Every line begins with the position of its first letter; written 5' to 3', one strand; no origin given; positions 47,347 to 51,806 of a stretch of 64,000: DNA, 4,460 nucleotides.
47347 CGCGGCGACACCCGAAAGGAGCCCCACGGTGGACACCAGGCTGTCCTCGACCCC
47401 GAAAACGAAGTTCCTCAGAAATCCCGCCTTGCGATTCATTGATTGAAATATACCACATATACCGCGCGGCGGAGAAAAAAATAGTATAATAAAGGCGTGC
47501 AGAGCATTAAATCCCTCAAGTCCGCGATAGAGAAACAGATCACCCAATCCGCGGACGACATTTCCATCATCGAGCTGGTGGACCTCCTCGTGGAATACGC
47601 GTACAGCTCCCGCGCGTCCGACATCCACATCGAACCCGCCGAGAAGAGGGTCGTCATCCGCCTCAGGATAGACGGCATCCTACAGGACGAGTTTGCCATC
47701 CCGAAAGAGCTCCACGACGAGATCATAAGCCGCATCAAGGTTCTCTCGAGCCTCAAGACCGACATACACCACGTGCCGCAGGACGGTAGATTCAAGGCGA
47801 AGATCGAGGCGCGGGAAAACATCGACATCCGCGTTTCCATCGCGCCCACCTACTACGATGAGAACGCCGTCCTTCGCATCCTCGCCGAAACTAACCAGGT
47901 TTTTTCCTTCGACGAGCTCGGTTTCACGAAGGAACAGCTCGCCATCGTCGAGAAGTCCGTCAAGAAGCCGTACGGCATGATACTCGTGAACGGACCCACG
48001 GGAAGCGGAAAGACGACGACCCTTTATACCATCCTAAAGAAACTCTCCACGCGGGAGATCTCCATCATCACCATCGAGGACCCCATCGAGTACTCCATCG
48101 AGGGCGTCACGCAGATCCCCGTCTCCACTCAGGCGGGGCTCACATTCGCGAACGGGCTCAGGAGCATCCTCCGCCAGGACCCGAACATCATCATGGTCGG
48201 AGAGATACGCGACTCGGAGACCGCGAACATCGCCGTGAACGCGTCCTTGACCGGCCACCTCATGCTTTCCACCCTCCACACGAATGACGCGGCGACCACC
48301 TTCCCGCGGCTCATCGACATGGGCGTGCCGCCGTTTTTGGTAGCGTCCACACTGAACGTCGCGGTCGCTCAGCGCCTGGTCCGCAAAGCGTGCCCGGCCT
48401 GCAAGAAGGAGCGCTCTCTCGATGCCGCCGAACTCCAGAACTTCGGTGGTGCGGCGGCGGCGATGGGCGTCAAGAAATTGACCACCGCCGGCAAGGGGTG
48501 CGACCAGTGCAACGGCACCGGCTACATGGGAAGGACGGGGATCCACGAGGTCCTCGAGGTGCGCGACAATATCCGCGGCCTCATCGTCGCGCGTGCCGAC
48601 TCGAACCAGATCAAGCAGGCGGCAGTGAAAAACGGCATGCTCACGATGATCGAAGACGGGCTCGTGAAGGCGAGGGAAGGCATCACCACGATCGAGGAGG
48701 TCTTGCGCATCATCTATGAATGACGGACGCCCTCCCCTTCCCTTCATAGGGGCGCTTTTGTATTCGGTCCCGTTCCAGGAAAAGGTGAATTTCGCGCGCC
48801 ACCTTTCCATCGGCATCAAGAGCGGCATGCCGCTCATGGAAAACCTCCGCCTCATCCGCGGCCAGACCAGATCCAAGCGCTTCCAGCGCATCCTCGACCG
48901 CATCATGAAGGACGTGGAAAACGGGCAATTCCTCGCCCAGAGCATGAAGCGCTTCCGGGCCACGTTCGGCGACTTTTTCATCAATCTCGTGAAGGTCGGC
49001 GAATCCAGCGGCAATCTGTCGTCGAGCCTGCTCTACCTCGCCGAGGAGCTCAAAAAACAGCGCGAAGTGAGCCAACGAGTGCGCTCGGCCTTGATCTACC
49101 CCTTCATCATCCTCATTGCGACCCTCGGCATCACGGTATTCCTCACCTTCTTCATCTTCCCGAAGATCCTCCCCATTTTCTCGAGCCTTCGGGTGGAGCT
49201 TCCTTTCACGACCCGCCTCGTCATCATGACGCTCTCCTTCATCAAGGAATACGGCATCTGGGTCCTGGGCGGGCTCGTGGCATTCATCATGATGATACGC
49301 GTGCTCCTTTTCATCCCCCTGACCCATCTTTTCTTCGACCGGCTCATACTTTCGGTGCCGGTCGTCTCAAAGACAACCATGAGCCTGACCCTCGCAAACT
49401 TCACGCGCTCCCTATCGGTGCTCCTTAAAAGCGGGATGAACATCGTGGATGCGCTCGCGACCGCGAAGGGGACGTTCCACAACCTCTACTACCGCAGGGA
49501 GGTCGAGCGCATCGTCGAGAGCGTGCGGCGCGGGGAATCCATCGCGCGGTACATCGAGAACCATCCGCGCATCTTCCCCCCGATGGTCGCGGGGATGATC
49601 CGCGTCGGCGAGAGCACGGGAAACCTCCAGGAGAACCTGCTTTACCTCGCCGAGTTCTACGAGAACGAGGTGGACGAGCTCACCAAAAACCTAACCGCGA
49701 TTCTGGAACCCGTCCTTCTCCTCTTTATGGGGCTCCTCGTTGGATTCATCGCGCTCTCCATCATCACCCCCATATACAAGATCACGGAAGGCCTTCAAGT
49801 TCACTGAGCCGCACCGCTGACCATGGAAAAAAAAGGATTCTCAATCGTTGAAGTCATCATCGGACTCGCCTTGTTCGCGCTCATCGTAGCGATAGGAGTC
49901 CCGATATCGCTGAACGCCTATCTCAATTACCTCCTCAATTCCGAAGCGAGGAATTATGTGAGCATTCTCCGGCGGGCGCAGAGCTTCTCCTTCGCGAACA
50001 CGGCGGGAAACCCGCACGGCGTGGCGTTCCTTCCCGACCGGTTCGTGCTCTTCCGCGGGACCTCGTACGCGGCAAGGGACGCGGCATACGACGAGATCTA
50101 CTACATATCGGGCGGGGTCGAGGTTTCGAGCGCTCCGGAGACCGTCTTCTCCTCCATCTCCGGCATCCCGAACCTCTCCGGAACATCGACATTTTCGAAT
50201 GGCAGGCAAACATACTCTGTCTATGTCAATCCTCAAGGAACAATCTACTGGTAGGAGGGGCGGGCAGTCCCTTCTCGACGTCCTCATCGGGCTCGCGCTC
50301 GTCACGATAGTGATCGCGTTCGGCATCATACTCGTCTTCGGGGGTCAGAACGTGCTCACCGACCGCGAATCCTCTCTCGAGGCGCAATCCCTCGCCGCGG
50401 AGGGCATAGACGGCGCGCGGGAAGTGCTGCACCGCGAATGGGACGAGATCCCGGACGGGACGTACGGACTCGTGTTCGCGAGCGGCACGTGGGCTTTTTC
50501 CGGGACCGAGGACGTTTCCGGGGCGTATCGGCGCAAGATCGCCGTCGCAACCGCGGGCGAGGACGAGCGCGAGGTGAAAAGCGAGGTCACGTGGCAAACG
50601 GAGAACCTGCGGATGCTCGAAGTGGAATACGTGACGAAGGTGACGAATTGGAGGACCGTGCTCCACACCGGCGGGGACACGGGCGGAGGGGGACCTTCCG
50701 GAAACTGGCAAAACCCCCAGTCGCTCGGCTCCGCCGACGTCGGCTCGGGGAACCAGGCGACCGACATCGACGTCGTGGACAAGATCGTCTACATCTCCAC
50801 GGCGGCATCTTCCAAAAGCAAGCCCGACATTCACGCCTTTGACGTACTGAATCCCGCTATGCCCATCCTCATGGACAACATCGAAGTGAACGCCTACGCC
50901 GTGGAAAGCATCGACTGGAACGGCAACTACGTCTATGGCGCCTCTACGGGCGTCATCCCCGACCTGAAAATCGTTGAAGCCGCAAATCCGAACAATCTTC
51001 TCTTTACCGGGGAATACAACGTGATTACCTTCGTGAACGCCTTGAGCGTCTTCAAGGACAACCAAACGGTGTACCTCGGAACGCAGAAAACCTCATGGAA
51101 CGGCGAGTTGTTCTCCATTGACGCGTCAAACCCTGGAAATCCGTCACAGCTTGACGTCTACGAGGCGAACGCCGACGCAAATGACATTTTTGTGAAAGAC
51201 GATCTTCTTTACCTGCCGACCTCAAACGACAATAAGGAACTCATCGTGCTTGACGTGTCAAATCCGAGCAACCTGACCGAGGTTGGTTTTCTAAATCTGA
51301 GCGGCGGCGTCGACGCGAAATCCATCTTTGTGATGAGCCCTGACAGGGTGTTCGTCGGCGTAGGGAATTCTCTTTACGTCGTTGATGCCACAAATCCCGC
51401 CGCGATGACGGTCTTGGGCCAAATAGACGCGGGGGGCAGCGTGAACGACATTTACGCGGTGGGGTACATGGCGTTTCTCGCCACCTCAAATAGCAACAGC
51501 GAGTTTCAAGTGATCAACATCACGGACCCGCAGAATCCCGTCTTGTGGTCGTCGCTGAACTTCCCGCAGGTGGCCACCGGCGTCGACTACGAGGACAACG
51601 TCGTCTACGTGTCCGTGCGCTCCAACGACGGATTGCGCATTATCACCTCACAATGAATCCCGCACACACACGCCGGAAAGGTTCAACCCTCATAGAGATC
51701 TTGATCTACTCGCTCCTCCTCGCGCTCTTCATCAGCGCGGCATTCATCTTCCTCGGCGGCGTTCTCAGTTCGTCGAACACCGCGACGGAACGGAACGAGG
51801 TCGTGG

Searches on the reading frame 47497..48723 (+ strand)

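Call 95: search_protein_families(library=pfam, proteins=[window:47497-48723:+], max_evalue=0.00001)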
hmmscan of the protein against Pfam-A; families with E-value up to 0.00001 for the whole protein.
window:47497-48723:+ (408 aa): 2 families
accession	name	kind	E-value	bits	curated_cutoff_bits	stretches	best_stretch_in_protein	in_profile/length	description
PF00437.27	T2SSE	-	8.2e-126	420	24.9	1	18-404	2-370/370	Type II/IV secretion system protein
PF25199.1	nSTAND_NTPase5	-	6.8e-06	26.4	34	0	149-204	33-87/145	Novel STAND NTPase 5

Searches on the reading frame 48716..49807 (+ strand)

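Call 95: search_protein_families(library=pfam, proteins=[window:48716-49807:+], max_evalue=0.00001)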
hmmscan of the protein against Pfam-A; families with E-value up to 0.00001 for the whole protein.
window:48716-49807:+ (363 aa): 1 family
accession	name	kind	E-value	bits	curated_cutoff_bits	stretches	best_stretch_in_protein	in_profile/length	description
PF00482.28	T2SSF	-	5.2e-57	191.6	25.2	2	229-352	1-125/125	Type II secretion system (T2SS), protein F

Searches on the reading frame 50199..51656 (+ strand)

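Call 95: search_protein_families(library=pfam, proteins=[window:50199-51656:+], max_evalue=0.00001)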
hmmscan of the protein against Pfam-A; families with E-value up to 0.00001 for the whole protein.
window:50199-51656:+ (485 aa): 1 family
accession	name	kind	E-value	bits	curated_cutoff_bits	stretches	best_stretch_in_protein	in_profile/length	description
PF08309.17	LVIVD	-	2.7e-09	36.7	20.2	0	326-363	3-38/42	LVIVD repeat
